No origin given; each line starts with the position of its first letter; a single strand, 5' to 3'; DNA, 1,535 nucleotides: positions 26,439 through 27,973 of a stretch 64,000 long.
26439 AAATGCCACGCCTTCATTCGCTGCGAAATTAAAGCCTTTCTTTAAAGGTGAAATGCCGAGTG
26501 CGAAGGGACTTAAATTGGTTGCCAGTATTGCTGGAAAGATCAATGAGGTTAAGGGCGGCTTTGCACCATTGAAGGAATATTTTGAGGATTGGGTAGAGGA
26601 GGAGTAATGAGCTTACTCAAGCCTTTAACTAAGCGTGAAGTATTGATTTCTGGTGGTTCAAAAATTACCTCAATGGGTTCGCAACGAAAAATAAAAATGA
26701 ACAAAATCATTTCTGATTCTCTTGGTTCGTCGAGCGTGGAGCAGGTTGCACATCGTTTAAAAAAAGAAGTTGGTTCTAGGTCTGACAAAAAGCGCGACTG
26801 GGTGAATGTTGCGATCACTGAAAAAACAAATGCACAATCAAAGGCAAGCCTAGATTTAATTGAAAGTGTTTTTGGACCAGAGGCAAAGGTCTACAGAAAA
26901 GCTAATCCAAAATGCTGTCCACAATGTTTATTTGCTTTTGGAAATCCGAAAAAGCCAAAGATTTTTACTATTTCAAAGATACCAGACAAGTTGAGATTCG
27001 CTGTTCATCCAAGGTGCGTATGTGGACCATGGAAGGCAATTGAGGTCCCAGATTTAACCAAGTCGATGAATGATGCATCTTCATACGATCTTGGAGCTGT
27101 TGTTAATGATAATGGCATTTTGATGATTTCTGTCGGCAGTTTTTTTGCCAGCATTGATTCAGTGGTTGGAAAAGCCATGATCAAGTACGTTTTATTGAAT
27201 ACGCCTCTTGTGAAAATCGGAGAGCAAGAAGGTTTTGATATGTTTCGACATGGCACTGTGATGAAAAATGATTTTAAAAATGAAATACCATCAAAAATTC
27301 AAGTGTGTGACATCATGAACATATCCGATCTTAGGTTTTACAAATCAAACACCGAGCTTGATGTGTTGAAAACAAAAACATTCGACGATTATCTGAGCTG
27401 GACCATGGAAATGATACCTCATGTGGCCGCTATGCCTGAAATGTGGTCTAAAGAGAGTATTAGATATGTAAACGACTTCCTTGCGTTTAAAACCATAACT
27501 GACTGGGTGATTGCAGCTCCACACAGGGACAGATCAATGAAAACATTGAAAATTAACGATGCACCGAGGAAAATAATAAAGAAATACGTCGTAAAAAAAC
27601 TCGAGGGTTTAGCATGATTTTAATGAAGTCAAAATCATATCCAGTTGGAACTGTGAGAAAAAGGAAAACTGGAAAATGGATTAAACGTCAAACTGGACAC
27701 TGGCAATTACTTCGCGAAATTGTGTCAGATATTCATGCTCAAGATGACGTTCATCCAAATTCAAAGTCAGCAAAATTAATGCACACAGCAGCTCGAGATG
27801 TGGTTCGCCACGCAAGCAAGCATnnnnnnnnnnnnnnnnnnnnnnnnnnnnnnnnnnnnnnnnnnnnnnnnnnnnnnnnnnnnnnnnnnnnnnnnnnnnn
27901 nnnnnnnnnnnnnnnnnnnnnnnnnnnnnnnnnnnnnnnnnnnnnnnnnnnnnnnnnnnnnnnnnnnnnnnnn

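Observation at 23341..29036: SNF2 helicase, MuF-like protein and two basic proteins wedged between the portal and prohead protease genes: candidate capsid-delivered takeover or anti-restriction module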

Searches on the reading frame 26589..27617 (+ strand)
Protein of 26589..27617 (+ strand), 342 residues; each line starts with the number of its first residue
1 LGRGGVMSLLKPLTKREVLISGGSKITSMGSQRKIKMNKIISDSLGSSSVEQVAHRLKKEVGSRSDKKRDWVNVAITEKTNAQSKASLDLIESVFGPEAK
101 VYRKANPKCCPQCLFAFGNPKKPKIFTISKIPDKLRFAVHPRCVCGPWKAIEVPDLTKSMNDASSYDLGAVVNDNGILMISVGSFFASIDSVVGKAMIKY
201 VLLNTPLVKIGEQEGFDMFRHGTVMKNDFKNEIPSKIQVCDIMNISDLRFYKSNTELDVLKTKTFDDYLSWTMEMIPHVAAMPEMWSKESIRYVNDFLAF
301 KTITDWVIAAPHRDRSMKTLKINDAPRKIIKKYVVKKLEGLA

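Call 4: search_protein_families(library=pfam, proteins=[window:26589-27617:+], max_evalue=0.01)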
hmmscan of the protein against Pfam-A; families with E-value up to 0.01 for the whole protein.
window:26589-27617:+ (342 aa): 0 families

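Call 5: search_protein_families(library=phrogs, proteins=[window:26589-27617:+], max_evalue=0.01)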
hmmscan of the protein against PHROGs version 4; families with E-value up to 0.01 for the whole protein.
window:26589-27617:+ (342 aa): 0 families

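Call 16: search_protein_families(library=pfam, proteins=[window:26607-27617:+], max_evalue=10)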
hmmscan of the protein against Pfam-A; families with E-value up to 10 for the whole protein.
window:26607-27617:+ (336 aa): 0 families

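Call 17: find_homologous_proteins(query=window:26607-27617:+, max_evalue=0.001)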
Query window:26607-27617:+ (336 aa): 1 proteins with E <= 0.001 among 1132 candidates.
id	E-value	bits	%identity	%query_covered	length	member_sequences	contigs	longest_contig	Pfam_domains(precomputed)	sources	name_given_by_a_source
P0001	6.2e-222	753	100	100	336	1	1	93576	-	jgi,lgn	-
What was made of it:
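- Tried and rejected: Word-indexed protein search with the 336-aa protein: it found only itself (call 17).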

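Call 28: search_protein_representatives(protein=window:26607-27617:+)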
Query: 336 residues. Proteins with E-value up to 0.001 (for the whole library): 59; up to 1e-10: 22; up to 1e-30: 14. The best 59 are listed.
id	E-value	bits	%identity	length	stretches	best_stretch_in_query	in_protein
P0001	2.0e-222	753.2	100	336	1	1-336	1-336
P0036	5.8e-60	219.4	39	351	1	4-306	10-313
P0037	1.2e-56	208.5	36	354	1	5-305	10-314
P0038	8.8e-54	199.0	39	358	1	2-306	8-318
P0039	2.9e-44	167.8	33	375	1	2-331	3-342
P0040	3.5e-42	160.9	30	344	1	7-327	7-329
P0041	5.9e-42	160.2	41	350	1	2-306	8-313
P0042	4.9e-41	157.2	34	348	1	1-311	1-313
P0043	5.7e-37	143.8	38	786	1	17-305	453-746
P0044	1.1e-36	142.9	34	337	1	18-307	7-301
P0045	2.2e-36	141.9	45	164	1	184-335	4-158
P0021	4.1e-36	141.0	30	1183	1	9-328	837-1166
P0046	4.4e-36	140.9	33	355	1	16-301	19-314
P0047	2.9e-34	134.9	34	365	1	3-306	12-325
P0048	6.6e-27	110.8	32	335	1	17-304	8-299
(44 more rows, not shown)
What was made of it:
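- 26607..27617 (+): MuF-like minor head protein, 336 aa. It has an N-terminal MuF/SPP1 gp7-type domain (aa ~15-145, nt 26649-27041) with the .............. signature, and a family-specific alpha/beta C-terminal domain (aa ~160-336). Exhaustive phmmer search (call 28).
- Tried and rejected: The exhaustive search was needed (call 28).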

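Call 29: search_protein_families(library=ncbifam, proteins=[window:26607-27617:+], max_evalue=1)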
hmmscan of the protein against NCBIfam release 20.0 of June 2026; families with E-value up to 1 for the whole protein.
window:26607-27617:+ (336 aa): 1 family
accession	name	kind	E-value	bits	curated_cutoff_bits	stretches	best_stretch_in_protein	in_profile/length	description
NF006804.0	PRK09314.1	equivalog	0.05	12.8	432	1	189-264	192-269/339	bifunctional 3,4-dihydroxy-2-butanone 4-phosphate synthase/GTP cyclohydrolase II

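Call 31: search_protein_families(library=pfam, alignment_id=A3, max_evalue=0.001)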
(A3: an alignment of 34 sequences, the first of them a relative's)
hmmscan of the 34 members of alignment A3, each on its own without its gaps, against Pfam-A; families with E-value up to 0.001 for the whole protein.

A. member 1, P0058 (234 aa): 1 family
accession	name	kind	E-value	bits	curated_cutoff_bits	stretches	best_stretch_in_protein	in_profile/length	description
PF04233.19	Phage_Mu_F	-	3e-05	25.1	29.6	1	92-215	2-111/112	Phage Mu protein F like protein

B. families by the number of members that match (of 34 scanned): 9 families
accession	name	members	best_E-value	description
PF18823.6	InPase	18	1.1e-37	Inorganic Pyrophosphatase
PF01743.26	PolyA_pol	8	1.3e-19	Poly A polymerase head domain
PF14890.11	Intein_splicing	4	9.3e-11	Intein splicing domain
PF04233.19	Phage_Mu_F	4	4.1e-08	Phage Mu protein F like protein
PF13403.11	Hint_2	4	8.2e-07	Hint domain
PF06414.18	Zeta_toxin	1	7.9e-28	Zeta toxin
PF18763.7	ddrB-ParB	1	2.9e-20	ddrB-like ParB superfamily domain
PF13671.12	AAA_33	1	4.4e-14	AAA domain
PF03496.20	ADPrib_exo_Tox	1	1.9e-07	ADP-ribosyltransferase exoenzyme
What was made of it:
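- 4 of 34 hit PF04233 (calls 28, 31). MuF fusions elsewhere are to effectors and toxins (call 31).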

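Call 34: search_protein_families(library=pfam, alignment_id=A4, max_evalue=1)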
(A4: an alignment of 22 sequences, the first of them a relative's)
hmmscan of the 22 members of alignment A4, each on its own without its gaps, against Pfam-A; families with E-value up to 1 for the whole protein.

A. member 1, P0001 (336 aa): 0 families

B. families by the number of members that match (of 22 scanned): 17 families
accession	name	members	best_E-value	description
PF04233.19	Phage_Mu_F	3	4.3e-05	Phage Mu protein F like protein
PF13565.12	HTH_32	2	0.05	Homeodomain-like domain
PF06320.18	GCN5L1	2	0.19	GCN5-like protein 1 (GCN5L1)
PF18505.6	DUF5619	1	0.024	Domain of unknown function (DUF5619)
PF01941.24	AdoMet_Synthase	1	0.028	S-adenosylmethionine synthetase (AdoMet synthetase)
PF12840.13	HTH_20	1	0.037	Helix-turn-helix domain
PF11571.13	Med27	1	0.076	Mediator complex subunit 27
PF24103.1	NT_N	1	0.087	Neurotrophin 1 N-terminal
PF13936.12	HTH_38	1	0.089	Helix-turn-helix domain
PF07508.19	Recombinase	1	0.11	Recombinase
PF19783.5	DUF6268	1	0.14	Domain of unknown function (DUF6268)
PF10367.15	zf-Vps39_C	1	0.14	Vacuolar sorting protein 39 C-terminal zinc finger domain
PF08336.16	P4Ha_N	1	0.14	Prolyl 4-Hydroxylase alpha-subunit, N-terminal region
PF10888.13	DUF2742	1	0.15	Protein of unknown function (DUF2742)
PF11910.14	NdhO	1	0.2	Cyanobacterial and plant NDH-1 subunit O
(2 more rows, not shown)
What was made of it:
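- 26607..27617 (+): 3 of 22 orthologs hit PF04233 (call 34).
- On MuF / SPP1 gp7 head morphogenesis domain (PF04233, IPR006528): 3 of 22 orthologs reach E down to 4.3e-5 (call 34).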

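Call 61: predict_structure(alignment_id=A5)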
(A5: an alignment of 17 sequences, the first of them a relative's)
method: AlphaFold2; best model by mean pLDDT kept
length: 336 residues; sequences in the alignment: 17
mean_pLDDT: 87.7   pTM: 0.56
mean pLDDT of the five models: 87.7, 86.6, 85.8, 85.7, 85.8
residues with pLDDT >= 90: 207; 70-90: 100; 50-70: 18; < 50: 11
segments of 3 or more residues with pLDDT < 50: 152-157
pLDDT, mean of each block of 10 residues (from residue 1): 77 88 93 92 94 93 93 93 89 94 88 94 96 92 74 52 90 88 92 95 93 92 85 93 77 70 93 92 89 78 89 91 91 75
secondary structure, 60 per line:
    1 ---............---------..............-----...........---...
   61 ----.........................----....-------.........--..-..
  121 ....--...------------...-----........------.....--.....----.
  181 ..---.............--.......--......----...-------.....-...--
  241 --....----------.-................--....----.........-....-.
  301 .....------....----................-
elements in order: H4-15 H25-38 H44-54 H65-89 E94-97 H105-111 E119-121 E142-144 H150-157 E164-168 E171-175 E180-182 H186-198 E201-207 E210-215 E230-234 E243-246 H259-274 H277-280 E285-287 H288-293 H295-298 E300-305 E312-315 H320-335
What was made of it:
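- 26607..27617 (+): AF2 pLDDT 87.7 (call 61).
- On MuF / SPP1 gp7 head morphogenesis domain (PF04233, IPR006528): The AF2 model (pLDDT 87.7, call 61) has top Foldseek BFVD hits annotated 'phage head morphogenesis domain' and 'MuF-like minor capsid protein'.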

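Call 65: fold_search(model_id=the predicted structure, library=pdb)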
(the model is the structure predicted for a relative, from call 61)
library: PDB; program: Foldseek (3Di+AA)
matches with E <= 10: 96; with E <= 0.001: 0
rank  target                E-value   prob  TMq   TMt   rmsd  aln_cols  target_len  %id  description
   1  3bzk                  1.7e+00  0.05  0.12  0.06  14.4       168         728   11  Crystal Structure of the Tex protein from Pseudomonas aeruginosa, crystal form 2 (released 2008-04-08)
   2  2q9r                  2.0e+00  0.09  0.13  0.19   9.4       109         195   13  CRYSTAL STRUCTURE OF a DUF416 family protein (SBAL_3149) FROM SHEWANELLA BALTICA OS155 AT 1.91 A RESOLUTION (released 2007-06-26)
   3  3f7c                  2.1e+00  0.06  0.11  0.16  10.1       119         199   15  Crystal structure of a duf416 family protein (maqu_0942) from marinobacter aquaeolei vt8 at 2.00 A resolution (released 2008-11-25)
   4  8adn_G                2.7e+00  0.02  0.08  0.11  14.2       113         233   12  Vairimorpha necatrix 20S proteasome from spores (released 2022-11-23)
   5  3t8q_B                2.7e+00  0.02  0.10  0.09  12.5       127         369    9  Crystal structure of mandelate racemase/muconate lactonizing enzyme family protein from Hoeflea phototrophica (released 2011-08-17)
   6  7nrn_MODEL_1_A        3.0e+00  0.25  0.16  0.49   4.9        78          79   14  NMR structure of GIPC1-GH2 domain (released 2021-04-14)
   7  6hq6_A                3.0e+00  0.01  0.08  0.03  20.8       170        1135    8  Bacterial beta-1,3-oligosaccharide phosphorylase from GH149 (released 2019-06-12)
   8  3i0u_A                3.2e+00  0.02  0.10  0.14  17.2       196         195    7  Structure of the type III effector/phosphothreonine lyase OspF from Shigella flexneri (released 2009-09-01)
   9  6wjn_H                3.4e+00  0.02  0.11  0.15  16.6       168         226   10  SD-like state of human 26S Proteasome with non-cleavable M1-linked hexaubiquitin and E3 ubiquitin ligase E6AP/UBE3A (released 2020-08-05)
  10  8rvq_Q                3.4e+00  0.02  0.10  0.13  16.2       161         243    8  20S proteasome from pre1-1 (released 2024-09-11)
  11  3toy_A                3.8e+00  0.06  0.11  0.10   8.8        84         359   13  CRYSTAL STRUCTURE OF ENOLASE BRADO_4202 (TARGET EFI-501651) FROM Bradyrhizobium sp. ORS278 WITH CALCIUM AND ACETATE BO (released 2011-09-21)
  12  1z7q_C                3.8e+00  0.02  0.10  0.13  16.4       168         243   11  Crystal structure of the 20s proteasome from yeast in complex with the proteasome activator PA26 from Trypanosome bruc (released 2005-08-09)
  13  3t8q_A                4.0e+00  0.05  0.11  0.11  11.0        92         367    6  Crystal structure of mandelate racemase/muconate lactonizing enzyme family protein from Hoeflea phototrophica (released 2011-08-17)
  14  7tej_G                4.0e+00  0.01  0.08  0.11  16.2       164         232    8  Cryo-EM structure of the 20S Alpha 3 Deletion proteasome core particle (released 2022-08-10)
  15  3b0o_A                4.2e+00  0.07  0.08  0.20   5.2        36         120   28  Crystal structure of alpha-lactalbumin (released 2012-06-13)
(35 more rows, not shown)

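Call 66: fold_search(model_id=the predicted structure, library=viral)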
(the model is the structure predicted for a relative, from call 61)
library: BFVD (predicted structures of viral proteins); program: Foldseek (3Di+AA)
matches with E <= 10: 237; with E <= 0.001: 4
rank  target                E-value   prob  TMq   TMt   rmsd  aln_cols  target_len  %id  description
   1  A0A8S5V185            1.9e-04  0.85  0.18  0.14  23.7       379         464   12  Hint domain-containing protein [Siphoviridae sp. ct3r22]
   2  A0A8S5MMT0            2.7e-04  0.99  0.21  0.11  24.6       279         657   15  Intein splicing domain [Siphoviridae sp. ctxc31]
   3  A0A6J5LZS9            3.4e-04  1.00  0.34  0.33   4.2       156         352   18  Phage head morphogenesis domain [uncultured Caudovirales phage]
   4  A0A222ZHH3            4.9e-04  1.00  0.31  0.20   7.4       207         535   13  (no name in the UniProt tables at hand)
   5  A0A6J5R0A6            1.3e-03  1.00  0.34  0.56   6.1       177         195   15  Phage head morphogenesis domain containing protein [uncultured Caudovirales phage]
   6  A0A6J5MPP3            1.8e-03  1.00  0.33  0.18   5.7       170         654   12  Phage head morphogenesis domain containing protein [uncultured Caudovirales phage]
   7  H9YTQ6                2.3e-03  1.00  0.34  0.56   4.8       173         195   13  (no name in the UniProt tables at hand)
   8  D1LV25                2.7e-03  1.00  0.33  0.13   8.4       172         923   17  (no name in the UniProt tables at hand)
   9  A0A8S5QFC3            3.2e-03  1.00  0.21  0.15  14.8       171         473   19  Minor capsid protein [Siphoviridae sp. ctoRD1]
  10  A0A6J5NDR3            3.7e-03  1.00  0.32  0.32   6.8       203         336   17  Phage head morphogenesis domain [uncultured Caudovirales phage]
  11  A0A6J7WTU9            9.3e-03  1.00  0.29  0.08  11.4       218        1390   14  Phage head morphogenesis domain-containing protein [uncultured Caudovirales phage]
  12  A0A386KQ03            1.0e-02  1.00  0.28  0.29  11.1       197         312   11  MuF-like minor capsid protein [Microbacterium phage ValentiniPuff]
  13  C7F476                1.2e-02  1.00  0.34  0.08   8.1       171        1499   16  (no name in the UniProt tables at hand)
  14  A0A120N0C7            1.3e-02  1.00  0.30  0.35   4.8       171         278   15  (no name in the UniProt tables at hand)
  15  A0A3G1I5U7            1.3e-02  0.96  0.21  0.26  12.6       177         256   13  (no name in the UniProt tables at hand)
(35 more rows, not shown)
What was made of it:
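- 26607..27617 (+): Foldseek against BFVD: MuF-like minor capsid proteins at probability 1.00 (call 66).
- On MuF / SPP1 gp7 head morphogenesis domain (PF04233, IPR006528): Probability is 1.00, E is 3e-4 to 2e-2, and about 160-200 columns align (call 66).
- The AF2 model (pLDDT 87.7) matches 'phage head morphogenesis domain' and 'MuF-like minor capsid protein' models at probability 1.00 (calls 61, 66).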

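Call 105: search_dna_similar(query=window:26607-27617:+, collection=phages, mode=protein, max_evalue=0.01, max_rows=15)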
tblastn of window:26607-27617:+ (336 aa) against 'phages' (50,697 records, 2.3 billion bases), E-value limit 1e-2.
No match.

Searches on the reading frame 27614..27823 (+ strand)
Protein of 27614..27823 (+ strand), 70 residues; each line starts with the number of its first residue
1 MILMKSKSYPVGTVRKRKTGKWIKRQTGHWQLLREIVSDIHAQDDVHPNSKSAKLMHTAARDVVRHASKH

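Call 101: search_protein_families(library=pfam, alignment_id=A8, max_evalue=10)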
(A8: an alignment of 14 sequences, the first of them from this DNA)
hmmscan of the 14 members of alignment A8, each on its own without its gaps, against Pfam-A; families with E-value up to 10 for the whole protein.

A. member 1, seq(70 aa): 1 family
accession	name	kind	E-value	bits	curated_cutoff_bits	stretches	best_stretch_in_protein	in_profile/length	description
PF22126.3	C2c1_RuvC-like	-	0.011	16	27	1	4-66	14-71/179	C2c1 CRISPR-Cas endonuclease, RuvC-like domain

B. families by the number of members that match (of 14 scanned): 6 families
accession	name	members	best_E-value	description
PF18905.5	DUF5661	2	6.1e-14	Protein of unknown function (DUF5661)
PF22126.3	C2c1_RuvC-like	1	0.011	C2c1 CRISPR-Cas endonuclease, RuvC-like domain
PF24011.1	DUF7325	1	0.043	Family of unknown function (DUF7325)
PF18834.6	LPD22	1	0.098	Large polyvalent protein associated domain 22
PF03859.21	CG-1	1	0.2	CG-1 domain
PF13713.11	BRX_N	1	0.76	Transcription factor BRX N-terminal domain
